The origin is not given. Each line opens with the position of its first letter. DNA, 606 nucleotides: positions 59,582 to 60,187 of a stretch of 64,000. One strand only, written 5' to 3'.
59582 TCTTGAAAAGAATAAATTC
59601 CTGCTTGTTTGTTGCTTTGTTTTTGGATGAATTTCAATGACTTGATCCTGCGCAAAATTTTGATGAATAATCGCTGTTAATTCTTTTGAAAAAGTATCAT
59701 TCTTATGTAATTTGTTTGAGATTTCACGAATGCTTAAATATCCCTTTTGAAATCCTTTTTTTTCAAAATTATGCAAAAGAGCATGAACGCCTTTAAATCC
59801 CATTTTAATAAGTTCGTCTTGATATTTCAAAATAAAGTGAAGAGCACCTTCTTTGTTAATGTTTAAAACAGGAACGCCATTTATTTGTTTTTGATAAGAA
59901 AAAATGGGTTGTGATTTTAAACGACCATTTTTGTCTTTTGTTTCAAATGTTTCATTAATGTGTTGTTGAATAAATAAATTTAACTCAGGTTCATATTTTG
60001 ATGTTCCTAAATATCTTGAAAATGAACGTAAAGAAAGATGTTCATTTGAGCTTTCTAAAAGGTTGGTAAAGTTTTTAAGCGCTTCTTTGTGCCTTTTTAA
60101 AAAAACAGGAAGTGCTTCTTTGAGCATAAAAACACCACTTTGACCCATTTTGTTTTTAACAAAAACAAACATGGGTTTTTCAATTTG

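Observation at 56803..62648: Promoter-led operon of three paralogous large proteins built from about 18 copies of an unrecognised ~100-aa module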

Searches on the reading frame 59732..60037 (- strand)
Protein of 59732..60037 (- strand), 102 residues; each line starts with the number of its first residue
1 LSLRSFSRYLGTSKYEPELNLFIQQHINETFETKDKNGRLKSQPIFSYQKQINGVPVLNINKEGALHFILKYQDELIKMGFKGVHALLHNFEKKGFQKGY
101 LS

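Call 17: search_solved_structures(query=A1, max_evalue=10, show_alignments=3)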
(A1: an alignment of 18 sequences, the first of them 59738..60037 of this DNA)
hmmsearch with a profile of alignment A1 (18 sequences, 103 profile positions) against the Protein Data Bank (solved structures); distinct sequences matched with E-value up to 10: 55.
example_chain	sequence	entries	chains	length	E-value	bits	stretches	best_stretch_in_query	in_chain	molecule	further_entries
7ck8_A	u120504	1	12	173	0.035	17.8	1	5-44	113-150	Ferritin heavy chain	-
7u5l_A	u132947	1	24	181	0.079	16.7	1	5-44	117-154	Ferritin heavy chain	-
9i19_A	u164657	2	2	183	0.1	16.3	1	5-44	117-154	Ferritin heavy chain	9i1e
4dyy_A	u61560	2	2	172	0.12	16.1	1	5-44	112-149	Ferritin heavy chain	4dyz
6wyf_A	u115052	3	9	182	0.12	16.1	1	5-44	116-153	Ferritin heavy chain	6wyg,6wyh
6b8f_A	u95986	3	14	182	0.12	16.1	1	5-44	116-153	Ferritin heavy chain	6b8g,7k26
6ke2_A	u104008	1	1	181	0.13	16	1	5-44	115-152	Ferritin heavy chain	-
5cmq_A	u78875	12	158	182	0.13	16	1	5-44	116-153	Ferritin heavy chain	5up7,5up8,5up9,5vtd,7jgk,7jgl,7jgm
5cmr_A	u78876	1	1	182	0.13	16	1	5-44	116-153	Ferritin heavy chain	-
4dyx_A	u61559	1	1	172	0.13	15.9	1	5-44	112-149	Ferritin heavy chain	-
4dz0_A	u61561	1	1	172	0.14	15.9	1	5-44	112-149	Ferritin heavy chain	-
8aav_A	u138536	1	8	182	0.16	15.6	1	5-44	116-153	Ferritin heavy chain, N-terminally processed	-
6uxf_A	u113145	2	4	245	0.18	15.5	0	47-82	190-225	Vibrio meotecus sp. RC341 NucC | Vibrio metoecus sp. RC341 NucC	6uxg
9luw_A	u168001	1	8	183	0.19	15.5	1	7-44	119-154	Ferritin heavy chain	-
8pp2_A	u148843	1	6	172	0.2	15.4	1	5-44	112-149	Ferritin heavy chain, N-terminally processed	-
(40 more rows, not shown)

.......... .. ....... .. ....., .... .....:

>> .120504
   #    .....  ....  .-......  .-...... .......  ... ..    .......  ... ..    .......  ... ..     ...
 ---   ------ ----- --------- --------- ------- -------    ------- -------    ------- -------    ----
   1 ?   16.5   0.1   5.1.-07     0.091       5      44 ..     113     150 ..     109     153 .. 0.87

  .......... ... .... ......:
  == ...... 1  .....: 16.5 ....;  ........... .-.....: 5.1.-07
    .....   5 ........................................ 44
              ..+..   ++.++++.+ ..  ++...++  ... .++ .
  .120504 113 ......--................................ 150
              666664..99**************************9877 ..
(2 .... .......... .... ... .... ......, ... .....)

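Call 20: predict_structure(alignment_id=A1)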
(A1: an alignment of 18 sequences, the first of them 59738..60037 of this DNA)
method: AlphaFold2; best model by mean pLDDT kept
length: 100 residues; sequences in the alignment: 18
mean_pLDDT: 90.8   pTM: 0.80
mean pLDDT of the five models: 90.8, 88.7, 88.6, 87.9, 87.0
residues with pLDDT >= 90: 76; 70-90: 18; 50-70: 3; < 50: 3
segments of 3 or more residues with pLDDT < 50: 98-100
pLDDT, mean of each block of 10 residues (from residue 1): 90 89 97 96 97 95 94 95 90 65
secondary structure, 60 per line:
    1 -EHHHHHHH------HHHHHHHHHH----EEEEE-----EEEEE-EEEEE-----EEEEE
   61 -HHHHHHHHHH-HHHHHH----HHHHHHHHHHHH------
elements in order: H3-9 H16-25 E30-34 E40-44 E46-50 E56-60 H62-71 H73-78 H83-94
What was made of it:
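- The single-module model has pLDDT 90.8 and pTM 0.80 (call 20).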

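Call 23: fold_search(model_id=the predicted structure, library=pdb)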
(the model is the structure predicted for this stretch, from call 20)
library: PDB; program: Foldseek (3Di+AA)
matches with E <= 10: 541; with E <= 0.001: 0
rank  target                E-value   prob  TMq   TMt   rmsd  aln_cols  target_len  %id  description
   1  6nr8_5                2.1e-01  0.10  0.17  0.15  14.2       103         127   14  hTRiC-hPFD Class6 (released 2019-06-19)
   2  3gw6_D                4.0e-01  0.11  0.17  0.07  28.0        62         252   18  Intramolecular Chaperone (released 2010-02-02)
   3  7et6_D                4.2e-01  0.13  0.19  0.18   9.8        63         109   13  Crystal structure of Arabidopsis TEM1 B3-DNA complex (released 2021-09-15)
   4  3gw6_B                5.5e-01  0.09  0.17  0.07  29.0        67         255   18  Intramolecular Chaperone (released 2010-02-02)
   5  9crp_H                5.5e-01  0.06  0.19  0.16  15.2       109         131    9  Post-targeting aCascade Type IA CRISPR-Cas Surveillance Complexes (released 2025-08-13)
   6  1fxk_C                5.9e-01  0.08  0.20  0.17  14.4       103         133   12  CRYSTAL STRUCTURE OF ARCHAEAL PREFOLDIN (GIMC). (released 2000-12-06)
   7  9crq_L                6.2e-01  0.06  0.19  0.16  15.2       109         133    9  Post-targeting aCascade Type IA CRISPR-Cas Surveillance Complexes (released 2025-08-13)
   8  1yj7_D                7.1e-01  0.21  0.28  0.19  11.1        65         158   11  Crystal structure of enteropathogenic E.coli (EPEC) type III secretion system protein EscJ (released 2005-06-07)
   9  4esb                  7.1e-01  0.11  0.20  0.20  11.4        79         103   14  Crystal structure of PadR-like transcriptional regulator (BC4206) from Bacillus cereus strain ATCC 14579 (released 2012-12-05)
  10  3elk_B                7.1e-01  0.10  0.17  0.17  11.2        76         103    9  Crystal structure of putative transcriptional regulator TA0346 from Thermoplasma acidophilum (released 2008-09-30)
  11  3gw6_A                7.1e-01  0.06  0.15  0.07  30.2        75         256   17  Intramolecular Chaperone (released 2010-02-02)
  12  7xn7_u                7.6e-01  0.30  0.31  0.17   8.6        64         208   16  RNA polymerase II elongation complex containing Spt4/5, Elf1, Spt6, Spn1 and Paf1C (released 2022-09-07)
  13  3gw6_C                7.6e-01  0.06  0.15  0.07  31.4        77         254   17  Intramolecular Chaperone (released 2010-02-02)
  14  4qfq_A                8.1e-01  0.25  0.19  0.19   7.7        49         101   16  Crystal structure of natvie Npu DnaE split intein (released 2015-05-27)
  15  9wmv_u                9.2e-01  0.28  0.31  0.18   8.7        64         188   16  Co-transcriptional histone H3K36 methylation complex containing RNA polymerase II elongation complex, Set2, and the up (released 2025-12-24)
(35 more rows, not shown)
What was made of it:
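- On Winged helix (wHTH) fold: For a single module, the best PDB hit is E 0.2 with TM < 0.31 (call 23).
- The weak single-module hits also include PadR, DnaD-N, ORC2 and MarR-type proteins (call 23).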

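Call 24: fold_search(model_id=the predicted structure, library=viral)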
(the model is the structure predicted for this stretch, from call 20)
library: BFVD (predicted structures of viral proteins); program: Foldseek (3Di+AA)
matches with E <= 10: 967; with E <= 0.001: 0
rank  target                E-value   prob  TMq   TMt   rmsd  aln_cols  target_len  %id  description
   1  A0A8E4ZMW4            4.8e-02  0.18  0.21  0.14  21.2       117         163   11  Uncharacterized protein [Tenacibaculum phage Gundel_1]
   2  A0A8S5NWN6            5.8e-02  0.28  0.19  0.17  15.1        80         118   15  Uncharacterized protein [Siphoviridae sp. ctTnV63]
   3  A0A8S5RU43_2          7.5e-02  0.21  0.24  0.03  18.2       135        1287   16  (no name in the UniProt tables at hand)
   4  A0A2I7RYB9            8.0e-02  0.16  0.19  0.19  15.0        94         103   14  (no name in the UniProt tables at hand)
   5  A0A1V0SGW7            1.1e-01  0.11  0.17  0.06  16.4        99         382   15  U-box domain protein [Hokovirus HKV1]
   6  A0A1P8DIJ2            1.2e-01  0.25  0.20  0.25  12.1        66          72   12  (no name in the UniProt tables at hand)
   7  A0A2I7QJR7            1.5e-01  0.28  0.23  0.26  10.6        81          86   17  (no name in the UniProt tables at hand)
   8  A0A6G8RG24            1.5e-01  0.20  0.18  0.05  12.4        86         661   14  Peptidase S74 domain-containing protein [Salmonella phage polluks]
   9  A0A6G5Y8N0            1.5e-01  0.13  0.17  0.18  18.0        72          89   24  (no name in the UniProt tables at hand)
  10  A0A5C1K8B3            2.1e-01  0.10  0.19  0.13  16.8        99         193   12  Uncharacterized protein [Pseudomonas phage vB_PaeM_PS119XW]
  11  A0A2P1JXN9            2.2e-01  0.08  0.17  0.09  16.1       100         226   12  Nucleotide pyrophosphohydrolase [Rhodococcus phage Finch]
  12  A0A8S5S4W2            2.4e-01  0.21  0.22  0.05  10.2        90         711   12  Tail protein [Myoviridae sp. cthAo37]
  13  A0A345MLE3            2.4e-01  0.12  0.21  0.13  14.0       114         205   11  (no name in the UniProt tables at hand)
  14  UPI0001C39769         2.4e-01  0.11  0.16  0.07  31.5        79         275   18  (no name look-up for this kind of identifier)
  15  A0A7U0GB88            2.5e-01  0.25  0.25  0.05   8.9        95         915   17  Peptidase S74 domain-containing protein [Klebsiella phage vB_KpM_FBKp24]
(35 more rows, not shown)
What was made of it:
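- The best PDB hit is E 0.2 with TM < 0.31, and the best viral hit is E 0.05 (calls 23, 24). One BFVD 'antirepressor' model appears among the weak hits, with probability 0.69 and TM 0.38 (call 24).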

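Call 25: search_protein_representatives(alignment_id=A1)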
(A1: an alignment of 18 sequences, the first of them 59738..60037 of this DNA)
Query: 18 sequences, 103 profile positions. Proteins with E-value up to 0.001 (for the whole library): 52; up to 1e-10: 48; up to 1e-30: 35. The best 52 are listed.
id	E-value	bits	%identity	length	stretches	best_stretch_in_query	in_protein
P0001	4.1e-179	599.0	-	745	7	1-97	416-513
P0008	7.1e-102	350.9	-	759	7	1-103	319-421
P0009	7.8e-92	318.7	-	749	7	2-82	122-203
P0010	3.6e-90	313.3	-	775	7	1-91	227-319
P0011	1.2e-88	308.5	-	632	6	4-81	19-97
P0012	4.8e-86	300.1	-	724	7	1-85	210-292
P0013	5.8e-86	299.8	-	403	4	1-92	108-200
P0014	2.2e-80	281.9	-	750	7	1-96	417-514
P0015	9.2e-77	270.3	-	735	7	1-81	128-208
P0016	3.3e-75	265.3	-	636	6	2-91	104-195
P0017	2.7e-71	252.7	-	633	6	3-91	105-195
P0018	6.2e-71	251.5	-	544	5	2-98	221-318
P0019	2.8e-65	233.4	-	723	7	2-93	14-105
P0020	6.6e-64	229.0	-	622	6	2-84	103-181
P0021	5.4e-61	219.6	-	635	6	3-83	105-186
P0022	3.4e-57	207.4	-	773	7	2-97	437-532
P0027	1.3e-48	179.8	-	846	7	2-94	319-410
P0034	1.4e-41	157.3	-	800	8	4-100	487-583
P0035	6.1e-38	145.6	-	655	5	1-95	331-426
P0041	3.0e-33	130.5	-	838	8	2-97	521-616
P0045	1.9e-21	92.6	-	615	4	16-92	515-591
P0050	6.1e-17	78.1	-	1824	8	25-66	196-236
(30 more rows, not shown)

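Call 27: search_protein_families(library=pfam, proteins=[P0050, P0034, P0041, P0027, P0045, P0035, P0022, P0010], max_evalue=0.01)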
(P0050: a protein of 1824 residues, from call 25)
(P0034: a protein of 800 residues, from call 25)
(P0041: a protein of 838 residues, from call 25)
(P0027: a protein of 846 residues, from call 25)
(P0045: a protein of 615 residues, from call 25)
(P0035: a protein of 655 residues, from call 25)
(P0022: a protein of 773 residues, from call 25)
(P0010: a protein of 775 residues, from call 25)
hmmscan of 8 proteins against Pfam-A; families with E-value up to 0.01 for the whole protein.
P0050 (1824 aa): 14 families
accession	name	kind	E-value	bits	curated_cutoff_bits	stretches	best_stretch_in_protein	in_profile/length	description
PF16492.10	Cadherin_C_2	-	3.5e-87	287.6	31.5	9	35-105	1-73/85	Cadherin cytoplasmic C-terminal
PF00028.23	Cadherin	-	2.5e-55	185.3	28.8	7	168-248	8-89/93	Cadherin domain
PF08266.18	Cadherin_2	-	3.4e-27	94.6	23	2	392-455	2-65/83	Cadherin-like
PF14430.11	Imm1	-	2.4e-16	61.1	22.4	0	660-739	40-118/125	Immunity protein Imm1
PF19330.4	DNER_C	-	5.2e-14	52.8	27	0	276-315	6-45/105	Delta and Notch-like EGF-related receptor C-terminus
PF25374.1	Cadherin_FAT4_N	-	2.4e-12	47.5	35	0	191-217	28-52/85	FAT4-like, N-terminal cadherin-like domain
PF17607.7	DUF5503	-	8.8e-12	45.8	30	0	309-337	10-38/116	Family of unknown function (DUF5503)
PF22004.1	SPAR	-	1.6e-10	41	27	0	41-77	5-38/75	Small regulatory polypeptide of amino acid response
PF00214.24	Calc_CGRP_IAPP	-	1.4e-08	35.7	22.3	0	283-330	3-52/131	Calcitonin / CGRP / IAPP family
PF13117.11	Cag12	-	1.7e-08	35.3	22.7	0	1740-1785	5-50/96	Cag pathogenicity island protein Cag12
PF09094.16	AmyA-A_glucT_m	-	2.1e-06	28.5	27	0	94-103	48-57/80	Alpha-amylase/4-alpha-glucanotransferase, middle domain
PF20294.3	KMPT-N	-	9.2e-05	23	28.9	0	193-235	4-46/66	KTSC and Metallopeptidase N-terminal fusion domain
PF11602.14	NTPase_P4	-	0.00029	20.6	27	0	1761-1817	243-299/320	ATPase P4 of dsRNA bacteriophage phi-12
PF09001.16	DUF1890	-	0.00031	21.5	25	0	640-700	26-86/141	Domain of unknown function (DUF1890)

P0034 (800 aa): 0 families

P0041 (838 aa): 0 families

P0027 (846 aa): 0 families

P0045 (615 aa): 0 families

P0035 (655 aa): 0 families

P0022 (773 aa): 0 families

P0010 (775 aa): 0 families
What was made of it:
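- Tried and rejected: This 1824-aa protein in the representative search is a cadherin-repeat protein, a false positive that was excluded (call 27).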

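Call 29: search_protein_families(library=pfam, alignment_id=A1, max_evalue=10)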
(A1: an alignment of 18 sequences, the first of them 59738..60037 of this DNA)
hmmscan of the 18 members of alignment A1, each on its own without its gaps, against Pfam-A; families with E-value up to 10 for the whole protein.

A. member 1, window:59738-60037:- (100 aa): 0 families

B. families by the number of members that match (of 18 scanned): 17 families
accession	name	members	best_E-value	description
PF04383.19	KilA-N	1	0.0049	KilA-N domain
PF25640.1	Crypto_dsRNA_S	1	0.015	Cryptosporidium parvum virus small dsRNA capsid protein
PF01267.22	F-actin_cap_A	1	0.02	F-actin capping protein alpha subunit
PF22357.2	AF1548-like_C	1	0.023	AF1548-like, C-terminal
PF02102.21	Peptidase_M35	1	0.024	Deuterolysin metalloprotease (M35) family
PF19006.5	DUF5735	1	0.025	Family of unknown function (DUF5735)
PF22925.3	TS_C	1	0.028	Trans-sialidase, C-terminal domain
PF21904.1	CAND6-7_N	1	0.028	CAND6/7, N-terminal domain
PF22604.1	TetR_HI_0893_C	1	0.037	Tetracyclin repressor-like HI_0893, C-terminal domain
PF16088.10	BORCS7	1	0.051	BLOC-1-related complex sub-unit 7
PF12663.12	DUF3788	1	0.051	Protein of unknown function (DUF3788)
PF05168.19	HEPN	1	0.057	HEPN domain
PF20876.2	VipE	1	0.15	Effector protein VipE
PF08837.16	DUF1810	1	0.16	Protein of unknown function (DUF1810)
PF20070.4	DUF6466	1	0.16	Family of unknown function (DUF6466)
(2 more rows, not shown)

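Call 30: search_protein_families(library=phrogs, alignment_id=A1, max_evalue=1)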
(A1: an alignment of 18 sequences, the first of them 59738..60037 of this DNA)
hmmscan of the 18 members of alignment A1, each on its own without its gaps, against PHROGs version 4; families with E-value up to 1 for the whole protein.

A. member 1, window:59738-60037:- (100 aa): 1 family
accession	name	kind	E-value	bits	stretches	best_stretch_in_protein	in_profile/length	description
phrog_17710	-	unknown function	0.32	12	1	61-93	8-40/74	-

B. families by the number of members that match (of 18 scanned): 10 families
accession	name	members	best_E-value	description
phrog_4184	-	1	0.0059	-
phrog_1665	-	1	0.016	-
phrog_25516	-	1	0.03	virion structural protein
phrog_27360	-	1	0.087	-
phrog_303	-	1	0.1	-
phrog_9595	-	1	0.14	-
phrog_13023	-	1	0.17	-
phrog_3220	-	1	0.2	-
phrog_17710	-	1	0.32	-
phrog_31965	-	1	0.46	-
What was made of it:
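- No PHROG match was found (call 30).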

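Call 36: search_protein_families(library=pfam, alignment_id=A3, max_evalue=1)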
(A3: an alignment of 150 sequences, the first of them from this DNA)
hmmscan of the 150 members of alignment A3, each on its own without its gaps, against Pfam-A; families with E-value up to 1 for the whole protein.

A. member 1, seq(100 aa): 0 families

B. families by the number of members that match (of 150 scanned): 114 families (the first 25 are shown)
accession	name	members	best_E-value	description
PF22357.2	AF1548-like_C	2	0.0077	AF1548-like, C-terminal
PF12663.12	DUF3788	2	0.013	Protein of unknown function (DUF3788)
PF13669.12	Glyoxalase_4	1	0.0014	Glyoxalase/Bleomycin resistance protein/Dioxygenase superfamily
PF21493.2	TubZ_C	1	0.0022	Tubulin-like protein TubZ, C-terminal domain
PF17896.6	NSP2_gammaCoV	1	0.0027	Non-structural protein 2, gammacoronavirus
PF08725.16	Integrin_b_cyt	1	0.0051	Integrin beta cytoplasmic domain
PF03127.19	GAT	1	0.0059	GAT domain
PF23321.1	R1_ABCA1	1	0.0062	ABCA1-like, C-terminal R1 regulatory domain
PF23289.1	Spectrin_5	1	0.0078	Guanine nucleotide exchange factor DBS-like, spectrin-like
PF11181.13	YflT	1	0.0083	Heat induced stress protein YflT domain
PF08447.18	PAS_3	1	0.013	PAS fold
PF25640.1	Crypto_dsRNA_S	1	0.015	Cryptosporidium parvum virus small dsRNA capsid protein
PF12105.13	SpoU_methylas_C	1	0.015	SpoU, rRNA methylase, C-terminal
PF04383.19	KilA-N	1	0.016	KilA-N domain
PF06150.17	ChaB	1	0.016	ChaB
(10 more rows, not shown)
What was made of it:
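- Closest known: KilA-N / Bro-N / APSES DNA-binding domains. Different: One of 150 modules matched, and that match was below the cut-off (calls 29, 36).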

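Call 37: search_solved_structures(query=A3, max_evalue=10, show_alignments=0)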
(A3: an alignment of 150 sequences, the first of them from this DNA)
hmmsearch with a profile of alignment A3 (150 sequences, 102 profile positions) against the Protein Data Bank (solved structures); distinct sequences matched with E-value up to 10: 62 (the best 60 are shown).
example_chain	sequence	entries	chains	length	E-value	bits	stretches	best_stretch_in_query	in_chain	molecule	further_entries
4v58_G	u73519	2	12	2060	0.034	17.5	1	20-61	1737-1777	FATTY ACID SYNTHASE BETA SUBUNITS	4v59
6mr4_A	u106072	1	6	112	0.088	16.2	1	19-74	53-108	Nuclear protein STH1/NPS1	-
6kmb_A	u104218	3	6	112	0.089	16.2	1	19-74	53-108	Nuclear protein STH1/NPS1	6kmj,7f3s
6uy1_A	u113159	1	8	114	0.093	16.1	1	19-74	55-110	Nuclear protein STH1/NPS1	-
8pp2_A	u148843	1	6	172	0.11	15.9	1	7-41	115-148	Ferritin heavy chain, N-terminally processed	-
8pp5_A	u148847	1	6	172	0.11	15.8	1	7-41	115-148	Ferritin heavy chain, N-terminally processed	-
6uxf_A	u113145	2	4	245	0.14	15.5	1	44-83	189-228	Vibrio meotecus sp. RC341 NucC | Vibrio metoecus sp. RC341 NucC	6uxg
8gi1_A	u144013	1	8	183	0.16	15.4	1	24-77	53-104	Accessory protein Csx28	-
6ke4_A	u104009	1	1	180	0.17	15.3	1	7-41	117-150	Ferritin heavy chain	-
6ke2_A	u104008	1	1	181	0.17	15.3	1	7-41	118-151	Ferritin heavy chain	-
5jkl_A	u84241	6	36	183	0.18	15.2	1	7-41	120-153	Ferritin heavy chain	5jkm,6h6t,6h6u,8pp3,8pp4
7u5l_A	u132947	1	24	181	0.21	15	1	7-41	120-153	Ferritin heavy chain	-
7ck8_A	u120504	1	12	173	0.22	14.9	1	7-41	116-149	Ferritin heavy chain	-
9i19_A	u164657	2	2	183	0.23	14.8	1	7-41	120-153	Ferritin heavy chain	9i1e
9luw_A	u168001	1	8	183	0.24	14.8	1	7-41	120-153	Ferritin heavy chain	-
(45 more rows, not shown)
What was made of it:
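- Tried and rejected: A ferritin heavy-chain match to the first 40 profile positions has E 0.03-0.1 and is a chance helix match (calls 17, 37).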

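Call 43: find_homologous_proteins(query=A3, max_evalue=0.001)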
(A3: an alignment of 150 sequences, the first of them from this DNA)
Query A3 (150 sequences): 228 candidates shared short words with the query, none scored E <= 0.001.
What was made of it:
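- Tried and rejected: The module alignment returned nothing (call 43).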

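Call 79: find_related_loci(query=A6, collection=metagenome_contigs, flank=10000)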
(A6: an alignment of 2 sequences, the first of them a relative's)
Query A6 (643 aa) in metagenome_contigs; peptide patterns used: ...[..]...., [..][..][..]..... (x = any residue, [..] = any of these).
245 stretches matched a pattern, but none encodes a relative of the query by tblastn (E <= 1e-3).
